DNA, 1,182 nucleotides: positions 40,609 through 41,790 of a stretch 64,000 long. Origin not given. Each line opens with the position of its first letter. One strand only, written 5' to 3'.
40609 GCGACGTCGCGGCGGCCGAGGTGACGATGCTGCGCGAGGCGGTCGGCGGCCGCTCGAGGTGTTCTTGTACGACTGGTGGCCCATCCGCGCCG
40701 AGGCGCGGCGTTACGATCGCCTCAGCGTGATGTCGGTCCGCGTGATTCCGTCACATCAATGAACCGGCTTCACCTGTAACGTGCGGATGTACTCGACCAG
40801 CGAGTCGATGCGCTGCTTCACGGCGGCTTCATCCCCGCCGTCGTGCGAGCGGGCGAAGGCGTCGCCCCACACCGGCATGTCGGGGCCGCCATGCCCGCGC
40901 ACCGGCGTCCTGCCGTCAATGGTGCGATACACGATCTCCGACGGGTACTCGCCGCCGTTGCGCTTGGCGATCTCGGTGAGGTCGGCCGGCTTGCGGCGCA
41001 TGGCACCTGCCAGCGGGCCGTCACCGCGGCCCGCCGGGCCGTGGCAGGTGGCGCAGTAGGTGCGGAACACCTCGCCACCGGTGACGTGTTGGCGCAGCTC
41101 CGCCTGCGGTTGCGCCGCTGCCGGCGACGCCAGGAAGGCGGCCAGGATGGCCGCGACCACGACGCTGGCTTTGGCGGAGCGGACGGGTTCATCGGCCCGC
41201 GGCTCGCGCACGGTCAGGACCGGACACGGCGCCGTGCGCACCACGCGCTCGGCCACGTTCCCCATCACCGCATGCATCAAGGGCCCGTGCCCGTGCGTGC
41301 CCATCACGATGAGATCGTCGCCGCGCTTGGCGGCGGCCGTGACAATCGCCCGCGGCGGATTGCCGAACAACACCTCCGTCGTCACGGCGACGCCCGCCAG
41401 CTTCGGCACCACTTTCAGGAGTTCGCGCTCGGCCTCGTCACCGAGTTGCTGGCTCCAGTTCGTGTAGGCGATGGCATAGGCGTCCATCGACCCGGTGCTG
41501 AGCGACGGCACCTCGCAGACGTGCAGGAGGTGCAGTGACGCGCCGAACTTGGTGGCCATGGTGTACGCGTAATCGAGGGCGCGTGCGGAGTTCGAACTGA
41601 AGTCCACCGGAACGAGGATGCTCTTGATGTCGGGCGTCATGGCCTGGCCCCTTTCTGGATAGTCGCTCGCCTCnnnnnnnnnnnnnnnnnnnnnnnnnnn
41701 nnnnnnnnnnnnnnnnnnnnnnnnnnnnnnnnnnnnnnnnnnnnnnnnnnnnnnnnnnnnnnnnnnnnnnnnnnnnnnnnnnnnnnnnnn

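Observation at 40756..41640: Universal stress protein fused via one TM helix to a periplasmic c-type cytochrome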

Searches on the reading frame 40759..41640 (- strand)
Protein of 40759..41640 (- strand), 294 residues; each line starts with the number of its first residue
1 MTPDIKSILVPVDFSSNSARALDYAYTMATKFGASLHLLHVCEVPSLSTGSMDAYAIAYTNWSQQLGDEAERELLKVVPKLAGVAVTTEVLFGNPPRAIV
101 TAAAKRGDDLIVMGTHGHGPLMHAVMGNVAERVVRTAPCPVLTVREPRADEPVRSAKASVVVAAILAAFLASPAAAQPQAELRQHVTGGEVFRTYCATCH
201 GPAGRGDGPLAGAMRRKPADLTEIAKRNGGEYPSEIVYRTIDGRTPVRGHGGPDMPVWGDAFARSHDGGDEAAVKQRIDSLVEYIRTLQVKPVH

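Call 4: search_protein_families(library=pfam, proteins=[window:40759-41640:-], max_evalue=1)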
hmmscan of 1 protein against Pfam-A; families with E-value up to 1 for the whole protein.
window:40759-41640:- (294 aa): 3 families
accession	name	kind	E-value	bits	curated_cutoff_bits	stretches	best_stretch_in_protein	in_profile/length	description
PF00582.32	Usp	-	9.8e-36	123.8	24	1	6-145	3-141/141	Universal stress protein family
PF00034.26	Cytochrom_C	-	7.4e-06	27.6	21.3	1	188-288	4-89/90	Cytochrome c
PF13442.11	Cytochrome_CBB3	-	2.5e-05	24.9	27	1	187-228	5-44/68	Cytochrome C oxidase, cbb3-type, subunit III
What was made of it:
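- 41206..41625 (-): Usp domain (residues 6-145), cytoplasmic, with G114-x2-G117-x9-G127-N128 nucleotide-binding-like motif. Pfam PF00582, E 1e-35 (call 4).
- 40759..41112 (-): Predicted mature periplasmic class-I monohaem cytochrome c (residues 177-294, 12.8 kDa apoprotein). PF00034 above its cut-off (call 4).
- On Universal stress protein family (Pfam PF00582): 123.8 bits against a cut-off of 24, residues 6-145 of profile positions 3-141 (call 4).
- On Class I c-type cytochrome (PF00034 / PF13442): PF00034 scores 27.6 bits against 21.3; PF13442 scores 24.9, just below 27 (call 4).
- Checked: Pfam gives Cytochrom_C PF00034 at residues 188-288 (27.6 bits against a cut-off of 21.3) (call 4).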

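Call 5: find_homologous_proteins(query=window:40759-41640:-)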
Query window:40759-41640:- (294 aa): 6267 proteins with E <= 0.001 among 8000 candidates; the best 120 are listed.
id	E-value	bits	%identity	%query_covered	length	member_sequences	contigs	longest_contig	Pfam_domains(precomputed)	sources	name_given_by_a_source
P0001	2.5e-190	649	99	100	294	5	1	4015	PF00582.33,PF00034.27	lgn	-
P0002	8.5e-176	601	90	100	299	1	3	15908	PF00582.33,PF00034.27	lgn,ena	-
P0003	2.0e-171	587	88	100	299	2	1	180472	PF13442.12,PF00582.33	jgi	jgi:nucleotide-binding universal stress UspA family protein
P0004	5.8e-171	585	88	100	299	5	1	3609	PF00582.33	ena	-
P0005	2.0e-164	564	84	100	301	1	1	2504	PF00582.33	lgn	-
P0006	1.3e-156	538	81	100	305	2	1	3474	PF13442.12,PF00582.33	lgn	-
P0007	1.6e-156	538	81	100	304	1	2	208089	PF13442.12,PF00582.33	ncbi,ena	-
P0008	2.4e-156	538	81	100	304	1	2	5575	PF13442.12,PF00582.33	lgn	-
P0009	4.1e-156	537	81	100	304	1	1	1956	PF00582.33,PF00034.27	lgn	-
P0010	1.2e-155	535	80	100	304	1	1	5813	PF13442.12,PF00582.33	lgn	-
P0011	3.5e-154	530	79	100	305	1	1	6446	PF13442.12,PF00582.33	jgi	-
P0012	2.1e-153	528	80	100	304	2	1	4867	PF13442.12,PF00582.33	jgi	-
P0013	3.9e-152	524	77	100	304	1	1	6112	PF00582.33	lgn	-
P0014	5.6e-152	523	78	100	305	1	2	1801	PF00582.33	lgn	-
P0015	5.8e-151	520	77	100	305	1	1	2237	PF00582.33,PF00034.27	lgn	-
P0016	6.9e-151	520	78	100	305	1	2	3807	PF00582.33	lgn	-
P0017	7.4e-151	520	76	100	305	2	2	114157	PF13442.12,PF00582.33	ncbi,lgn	-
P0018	8.6e-151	519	76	100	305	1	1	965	PF00582.33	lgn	-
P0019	9.1e-151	519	79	100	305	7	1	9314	PF00582.33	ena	-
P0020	2.1e-150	518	77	100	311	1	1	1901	PF00582.33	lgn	-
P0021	4.1e-150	517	76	100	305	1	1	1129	PF13442.12,PF00582.33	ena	-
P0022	4.2e-150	517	78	100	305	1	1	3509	PF13442.12,PF00582.33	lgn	-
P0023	6.0e-150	517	77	100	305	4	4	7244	PF13442.12,PF00582.33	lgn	-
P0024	8.0e-150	516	76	100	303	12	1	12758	PF13442.12,PF00582.33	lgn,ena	-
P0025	1.0e-149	516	77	100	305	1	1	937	PF13442.12,PF00582.33,PF00034.27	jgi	jgi:nucleotide-binding universal stress UspA family protein/mono/diheme cytochrome c family protein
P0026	1.3e-149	515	79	100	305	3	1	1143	PF00582.33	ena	-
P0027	1.3e-149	515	77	100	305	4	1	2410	PF00582.33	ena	-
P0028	6.4e-149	513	78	100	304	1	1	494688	PF13442.12,PF00582.33,PF00034.27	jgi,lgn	-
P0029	1.0e-148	513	76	100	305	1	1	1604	PF00582.33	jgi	jgi:nucleotide-binding universal stress UspA family protein/mono/diheme cytochrome c family protein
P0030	1.3e-148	512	75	100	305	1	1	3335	PF13442.12,PF00582.33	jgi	-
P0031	1.6e-148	512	73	100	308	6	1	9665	PF00582.33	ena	-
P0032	1.9e-148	512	76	100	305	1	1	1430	PF13442.12,PF00582.33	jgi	jgi:nucleotide-binding universal stress UspA family protein/mono/diheme cytochrome c family protein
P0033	2.5e-148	511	76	100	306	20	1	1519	PF00582.33,PF00034.27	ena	-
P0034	3.7e-148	511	76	100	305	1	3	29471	PF13442.12,PF00582.33,PF00034.27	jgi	jgi:nucleotide-binding universal stress UspA family protein/mono/diheme cytochrome c family protein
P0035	6.6e-148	510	77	100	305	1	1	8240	PF13442.12,PF00582.33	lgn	-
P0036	8.1e-148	510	75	100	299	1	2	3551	PF13442.12,PF00582.33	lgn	-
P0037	1.2e-147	509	76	100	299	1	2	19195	PF13442.12,PF00582.33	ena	-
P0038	1.9e-147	508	78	100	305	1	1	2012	PF00582.33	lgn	-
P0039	2.1e-147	508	76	100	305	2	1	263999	PF13442.12,PF00582.33,PF00034.27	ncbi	ncbi:MAG: universal stress protein [Vicinamibacterales bacterium]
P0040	3.2e-147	508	75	100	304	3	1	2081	PF13442.12,PF00582.33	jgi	jgi:nucleotide-binding universal stress UspA family protein/mono/diheme cytochrome c family protein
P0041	4.3e-147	507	74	100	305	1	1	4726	PF13442.12,PF00582.33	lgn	-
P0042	6.4e-147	507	77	100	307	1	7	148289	PF13442.12,PF00582.33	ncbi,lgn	-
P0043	1.5e-146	505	76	99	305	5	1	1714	PF13442.12,PF00582.33,PF00034.27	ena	-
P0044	3.0e-146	504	76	100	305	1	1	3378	PF13442.12,PF00582.33,PF00034.27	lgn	-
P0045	5.9e-146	503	78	100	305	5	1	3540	PF00582.33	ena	-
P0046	1.3e-145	502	74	100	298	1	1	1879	PF13442.12,PF00582.33,PF00034.27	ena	-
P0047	1.4e-145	502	74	100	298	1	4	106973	PF13442.12,PF00582.33,PF00034.27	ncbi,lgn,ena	-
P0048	1.4e-145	502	76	100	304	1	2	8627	PF13442.12,PF00582.33,PF00034.27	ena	-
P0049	2.0e-145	502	74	100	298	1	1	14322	PF13442.12,PF00582.33,PF00034.27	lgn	-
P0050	2.1e-145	502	75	100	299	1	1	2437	PF13442.12,PF00582.33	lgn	-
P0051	4.0e-145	501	76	100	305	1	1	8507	PF00582.33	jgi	jgi:nucleotide-binding universal stress UspA family protein/mono/diheme cytochrome c family protein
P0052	3.5e-144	498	75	100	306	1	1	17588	PF00582.33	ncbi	-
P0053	2.4e-143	495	73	100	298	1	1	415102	PF13442.12,PF00582.33,PF00034.27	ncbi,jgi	ncbi:MAG: universal stress protein [Vicinamibacterales bacterium]|jgi:nucleotide-binding universal s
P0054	6.1e-142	490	72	100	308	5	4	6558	PF00582.33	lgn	-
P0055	5.1e-137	474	71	100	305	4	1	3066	PF13442.12,PF00582.33,PF00034.27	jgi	-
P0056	1.5e-134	466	71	100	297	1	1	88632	PF13442.12,PF00582.33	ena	-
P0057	1.4e-131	456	70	100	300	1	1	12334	PF13442.12,PF00582.33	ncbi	-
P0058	1.9e-131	456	71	100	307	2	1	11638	PF00582.33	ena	-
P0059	7.6e-131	454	70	100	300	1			PF00582.33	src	-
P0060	1.2e-130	453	69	100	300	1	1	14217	PF00582.33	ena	-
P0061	1.5e-130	453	68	100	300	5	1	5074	PF00582.33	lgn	-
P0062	2.4e-130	452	67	100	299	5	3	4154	PF00582.33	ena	-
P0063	4.3e-130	451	68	100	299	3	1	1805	PF13442.12,PF00582.33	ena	-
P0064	5.6e-130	451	68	100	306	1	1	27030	PF00582.33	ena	-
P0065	1.0e-129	450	67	100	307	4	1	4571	PF00582.33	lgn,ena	-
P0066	1.1e-129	450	67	100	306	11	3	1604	PF00582.33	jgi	jgi:nucleotide-binding universal stress UspA family protein/mono/diheme cytochrome c family protein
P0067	1.3e-129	450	66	100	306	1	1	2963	PF13442.12,PF00582.33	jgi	jgi:nucleotide-binding universal stress UspA family protein/mono/diheme cytochrome c family protein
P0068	1.6e-129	450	66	100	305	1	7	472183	PF00582.33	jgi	jgi:nucleotide-binding universal stress UspA family protein/mono/diheme cytochrome c family protein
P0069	1.7e-129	449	66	100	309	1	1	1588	PF00582.33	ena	-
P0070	1.8e-129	449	69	100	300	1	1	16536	PF00582.33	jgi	jgi:nucleotide-binding universal stress UspA family protein/mono/diheme cytochrome c family protein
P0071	2.4e-129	449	69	100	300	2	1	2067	PF00582.33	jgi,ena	-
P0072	3.0e-129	449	66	100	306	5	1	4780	PF13442.12,PF00582.33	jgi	jgi:nucleotide-binding universal stress UspA family protein/mono/diheme cytochrome c family protein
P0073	3.2e-129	449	66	100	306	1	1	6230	PF00582.33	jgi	jgi:nucleotide-binding universal stress UspA family protein/mono/diheme cytochrome c family protein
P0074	4.4e-129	448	67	100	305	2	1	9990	PF00582.33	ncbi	-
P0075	5.9e-129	448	68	100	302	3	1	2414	PF00582.33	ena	-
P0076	8.5e-129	447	65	100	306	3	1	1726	PF13442.12,PF00582.33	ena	-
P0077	8.9e-129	447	69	100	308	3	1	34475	PF13442.12,PF00582.33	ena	-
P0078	9.1e-129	447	70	99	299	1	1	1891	PF00582.33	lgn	-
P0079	1.1e-128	447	68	100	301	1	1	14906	PF00582.33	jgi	jgi:nucleotide-binding universal stress UspA family protein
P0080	1.3e-128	447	67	100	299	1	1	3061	PF00582.33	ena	-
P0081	1.4e-128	446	68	100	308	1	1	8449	PF13442.12,PF00582.33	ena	-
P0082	1.4e-128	446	66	100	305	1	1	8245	PF00582.33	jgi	jgi:nucleotide-binding universal stress UspA family protein/mono/diheme cytochrome c family protein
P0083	1.7e-128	446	69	100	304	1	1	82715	PF13442.12,PF00582.33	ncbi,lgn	-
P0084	2.6e-128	446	67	100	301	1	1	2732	PF00582.33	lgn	-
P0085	3.8e-128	445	69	100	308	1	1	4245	PF13442.12,PF00582.33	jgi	jgi:nucleotide-binding universal stress UspA family protein/mono/diheme cytochrome c family protein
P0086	5.5e-128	444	68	100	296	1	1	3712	PF00582.33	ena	-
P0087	8.3e-128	444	66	100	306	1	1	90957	PF00582.33,PF00034.27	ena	-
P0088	1.1e-127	444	69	100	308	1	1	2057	PF13442.12,PF00582.33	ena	-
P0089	1.2e-127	443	69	100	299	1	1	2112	PF13442.12,PF00582.33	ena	-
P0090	1.2e-127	443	69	99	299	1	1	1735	PF13442.12,PF00582.33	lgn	-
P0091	2.0e-127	443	67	100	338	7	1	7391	PF00582.33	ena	-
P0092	2.2e-127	443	66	100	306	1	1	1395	PF13442.12,PF00582.33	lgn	-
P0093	2.6e-127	442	70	99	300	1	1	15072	PF13442.12,PF00582.33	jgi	jgi:nucleotide-binding universal stress UspA family protein/mono/diheme cytochrome c family protein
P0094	3.9e-127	442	68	100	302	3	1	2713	PF00582.33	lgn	-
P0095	4.0e-127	442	67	99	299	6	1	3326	PF13442.12,PF00582.33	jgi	-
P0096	6.0e-127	441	66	99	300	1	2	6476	PF00582.33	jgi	jgi:nucleotide-binding universal stress UspA family protein/mono/diheme cytochrome c family protein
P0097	6.3e-127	441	69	100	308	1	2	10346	PF13442.12,PF00582.33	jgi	jgi:nucleotide-binding universal stress UspA family protein/mono/diheme cytochrome c family protein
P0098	7.0e-127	441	67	100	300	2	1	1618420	PF13442.12,PF00582.33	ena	-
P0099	7.1e-127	441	66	100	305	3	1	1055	PF00582.33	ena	-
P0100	7.7e-127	441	68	100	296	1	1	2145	PF00582.33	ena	-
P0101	8.1e-127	441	67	99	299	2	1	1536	PF00582.33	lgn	-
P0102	8.7e-127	441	67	100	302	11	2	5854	PF00582.33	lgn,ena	-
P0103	1.8e-126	439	68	100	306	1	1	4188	PF13442.12,PF00582.33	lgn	-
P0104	1.9e-126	439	67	100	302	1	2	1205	PF13442.12,PF00582.33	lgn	-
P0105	2.0e-126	439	66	100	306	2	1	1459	PF00582.33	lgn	-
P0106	2.1e-126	439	68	99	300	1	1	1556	PF13442.12,PF00582.33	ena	-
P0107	2.3e-126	439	66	100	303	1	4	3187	PF13442.12,PF00582.33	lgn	-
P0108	2.5e-126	439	64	99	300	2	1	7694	PF00582.33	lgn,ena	-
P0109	3.2e-126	439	65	100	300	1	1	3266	PF13442.12,PF00582.33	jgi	jgi:universal stress protein A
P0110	4.1e-126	438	65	100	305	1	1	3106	PF00582.33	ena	-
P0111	5.9e-126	438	68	100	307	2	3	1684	PF00582.33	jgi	jgi:nucleotide-binding universal stress UspA family protein/mono/diheme cytochrome c family protein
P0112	6.0e-126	438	66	100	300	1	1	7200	PF00582.33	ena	-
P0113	7.9e-126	437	67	99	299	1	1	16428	PF13442.12,PF00582.33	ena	-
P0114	7.9e-126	437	65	100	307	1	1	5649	PF00582.33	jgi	jgi:nucleotide-binding universal stress UspA family protein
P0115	8.3e-126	437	67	100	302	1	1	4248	PF00582.33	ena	-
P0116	9.3e-126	437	65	100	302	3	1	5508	PF00582.33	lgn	-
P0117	1.1e-125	437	67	99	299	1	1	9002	PF13442.12,PF00582.33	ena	-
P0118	1.4e-125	437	68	100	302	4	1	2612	PF00582.33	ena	-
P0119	1.5e-125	437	67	100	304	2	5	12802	PF00582.33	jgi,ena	jgi:nucleotide-binding universal stress UspA family protein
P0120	1.5e-125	436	68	99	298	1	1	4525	PF00582.33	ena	-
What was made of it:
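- Checked: More than 120 independent 90%-identity clusters from NCBI, JGI, ENA and Logan assemblies are full length, at 296-311 aa and 99-100% coverage (call 5).
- More than 120 full-length clusters (call 5).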

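Call 15: find_related_loci(query=window:40759-41640:-, collection=genome_contigs, flank=10000)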
Query window:40759-41640:- (294 aa) in genome_contigs; peptide patterns used: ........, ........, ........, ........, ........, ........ (x = any residue, [..] = any of these).
95 stretches matched a pattern; 76 encode a relative of the query (tblastn E <= 1e-3); 75 distinct loci.
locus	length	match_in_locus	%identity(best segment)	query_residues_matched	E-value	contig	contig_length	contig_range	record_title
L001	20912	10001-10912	79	1-294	2e-154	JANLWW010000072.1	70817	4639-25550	MAG: Acidobacteriota bacterium isolate OTE_20_metabat_232 OTE_20_k141_389807, whole genome shotgun sequence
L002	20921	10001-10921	77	1-294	2e-152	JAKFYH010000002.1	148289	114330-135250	MAG: Acidobacteria bacterium isolate ND5_Bin_50 ND5_0000076, whole genome shotgun sequence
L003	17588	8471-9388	75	1-294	7e-150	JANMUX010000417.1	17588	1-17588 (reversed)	MAG: Acidobacteriota bacterium isolate SOY_1_B_metabat.173 SOY_1_B_k141_1085243, whole genome shotgun sequence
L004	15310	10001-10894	74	1-294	1e-143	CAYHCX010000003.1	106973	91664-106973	MAG TPA_asm: uncultured Acidobacterium sp. isolate ERP119702_co1_188 genome assembly, contig: NODE_103_length_106973_cov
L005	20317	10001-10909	78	1-294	9e-143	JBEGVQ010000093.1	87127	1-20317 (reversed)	MAG: Acidobacteriota bacterium isolate riogrande_2019_sw_WHONDRS-S19S_0066_B_bin.22 scaffold_1533477, whole genome shotg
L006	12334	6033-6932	70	1-294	1e-137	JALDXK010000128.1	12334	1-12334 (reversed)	MAG: Acidobacteriota bacterium isolate MCT-CON-01 NODE_734_length_12334_cov_4.759182, whole genome shotgun sequence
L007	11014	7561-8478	66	1-294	1e-133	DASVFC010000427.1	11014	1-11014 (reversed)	MAG TPA_asm: Vicinamibacterales bacterium isolate SMAG_U2079 k141_274491, whole genome shotgun sequence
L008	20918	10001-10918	67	1-294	2e-132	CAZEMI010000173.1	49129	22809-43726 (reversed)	MAG TPA_asm: uncultured Acidobacterium sp. isolate binchicken_co31_34 genome assembly, contig: k141_2671432, whole genom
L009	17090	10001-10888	66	1-292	3e-130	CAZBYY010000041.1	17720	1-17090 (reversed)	MAG TPA_asm: uncultured Acidobacterium sp. isolate SRP124364_co1_244 genome assembly, contig: NODE_3199_length_17720_cov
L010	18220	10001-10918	63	1-294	2e-130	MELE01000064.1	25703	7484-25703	MAG: Acidobacteria bacterium RIFCSPLOWO2_12_FULL_67_14b rifcsplowo2_12_scaffold_17570, whole genome shotgun sequence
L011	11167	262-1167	63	1-294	1e-126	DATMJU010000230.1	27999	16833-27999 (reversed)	MAG TPA_asm: Vicinamibacterales bacterium isolate SMAG_U13578 k141_54372, whole genome shotgun sequence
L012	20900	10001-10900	63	1-294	3e-126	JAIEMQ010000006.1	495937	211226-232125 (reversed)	MAG: Cyanobacteriota bacterium isolate co.spades.CONCOCT.2.5kb_103 c_000000000003, whole genome shotgun sequence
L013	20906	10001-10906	60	1-294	2e-122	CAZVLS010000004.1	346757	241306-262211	MAG TPA_asm: uncultured Acidobacterium sp. isolate SRP292972_co3_79 genome assembly, contig: NODE_34_length_346757_cov_6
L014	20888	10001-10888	65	1-294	8e-122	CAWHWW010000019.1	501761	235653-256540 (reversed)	MAG: uncultured cyanobacterium isolate MFD02360.bin.2.184 genome assembly, contig: contig_6380, whole genome shotgun seq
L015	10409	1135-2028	63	1-294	2e-121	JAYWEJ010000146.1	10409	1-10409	MAG: Acidimicrobiia bacterium isolate GL97_UP_metabat_53_sub GL97_UP_metabat_53_sub_145, whole genome shotgun sequence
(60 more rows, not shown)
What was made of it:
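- About 20 species-level genomes (call 15). The same uninterrupted frame occurs in more than 120 independent clusters and about 20 genomes from many studies (calls 5, 15).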

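Call 16: search_protein_representatives(protein=window:40759-41640:-)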
Query: 294 residues. Proteins with E-value up to 0.001 (for the whole library): 89844; up to 1e-10: 30421; up to 1e-30: 732. The best 150 are listed.
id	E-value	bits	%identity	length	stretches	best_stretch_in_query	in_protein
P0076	2.7e-129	447.1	70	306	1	1-293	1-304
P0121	4.2e-88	311.9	69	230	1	1-219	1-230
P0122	4.1e-73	262.7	56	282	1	1-245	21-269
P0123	4.7e-62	226.5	61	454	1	1-209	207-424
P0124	1.1e-61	225.3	57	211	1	90-294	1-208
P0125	1.1e-58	215.4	64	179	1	1-155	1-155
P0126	9.1e-58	212.4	46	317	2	5-146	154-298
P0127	1.2e-56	208.7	37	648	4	5-144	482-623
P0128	1.5e-52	195.3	34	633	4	7-144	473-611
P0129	6.5e-52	193.2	57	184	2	153-294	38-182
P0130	1.4e-50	188.8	65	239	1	1-152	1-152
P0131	1.6e-50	188.6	45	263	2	176-293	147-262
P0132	2.6e-50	187.9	46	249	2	157-292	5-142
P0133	7.6e-50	186.4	44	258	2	177-290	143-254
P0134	1.9e-49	185.1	65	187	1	1-159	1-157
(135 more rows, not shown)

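Call 35: predict_structure(alignment_id=A1)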
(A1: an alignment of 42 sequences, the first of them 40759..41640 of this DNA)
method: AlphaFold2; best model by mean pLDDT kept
length: 294 residues; sequences in the alignment: 42
mean_pLDDT: 63.9   pTM: 0.51
mean pLDDT of the five models: 63.9, 61.7, 60.1, 58.3, 52.1
residues with pLDDT >= 90: 71; 70-90: 56; 50-70: 51; < 50: 116
segments of 3 or more residues with pLDDT < 50: 46-59, 175-222, 230-269, 284-294
pLDDT, mean of each block of 10 residues (from residue 1): 89 90 97 97 58 47 77 94 96 84 92 75 68 92 81 59 78 50 29 32 36 44 51 34 31 40 44 57 45 33
secondary structure, 60 per line:
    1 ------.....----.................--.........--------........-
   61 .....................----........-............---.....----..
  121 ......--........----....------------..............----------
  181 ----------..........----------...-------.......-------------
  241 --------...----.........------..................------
elements in order: E7-11 H16-32 E35-43 H52-59 H61-81 E86-93 H95-106 E110-114 H119-126 H129-136 E141-144 H157-170 H191-200 H221-227 H256-264 H271-288
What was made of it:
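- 41206..41625 (-): AF2 pLDDT is mostly 75-97 (call 35).
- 41113..41169 (-): Hydrophobic h-region plus c-region (residues 158-176, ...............-PAAA). Predicted signal peptidase I cleavage after Ala176, between bases 41113 and 41112. AF2 helix covers only 157-170 (call 35).
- On Universal stress protein family (Pfam PF00582): AF2 gives the alpha/beta fold at high confidence (call 35).
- AF2 makes a helix only from 157 to 170, which is 14 residues (call 35). The predicted helix is only 14 residues (call 35).
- Tried and rejected: Full-length AF2 model: the Usp and the short helix were usable, but the cytochrome domain was not (pLDDT 30-45; call 35).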

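Call 54: search_protein_families(library=ncbifam, proteins=[window:40759-41640:-], max_evalue=0.001)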
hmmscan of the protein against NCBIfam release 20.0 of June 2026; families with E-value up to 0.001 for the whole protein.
window:40759-41640:- (294 aa): 7 families
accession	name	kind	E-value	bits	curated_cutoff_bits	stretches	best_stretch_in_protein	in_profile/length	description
NF011581.0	PRK15005.1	equivalog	6.4e-08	32.9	166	1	6-145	3-144/144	universal stress protein UspF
NF012000.0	PRK15456.1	equivalog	5.2e-07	29.8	189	1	6-145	3-142/142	universal stress protein UspG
NF008380.0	PRK11175.1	equivalog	1.1e-06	27.8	227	1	6-150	5-151/313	universal stress protein UspE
NF011698.0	PRK15118.1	equivalog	0.00013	22.1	202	1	6-117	4-113/144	universal stress protein UspA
NF050122.1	bc1_QcrC_actin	exception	0.0002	20.7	200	1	172-207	28-158/253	cytochrome bc1 complex diheme cytochrome c subunit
NF033864.1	cytochrome579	equivalog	0.0003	20.6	280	1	170-223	32-89/179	cytochrome 579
TIGR00782.1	ccoP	equivalog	0.00086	18.7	179.95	0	174-207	96-129/285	cytochrome-c oxidase, cbb3-type subunit III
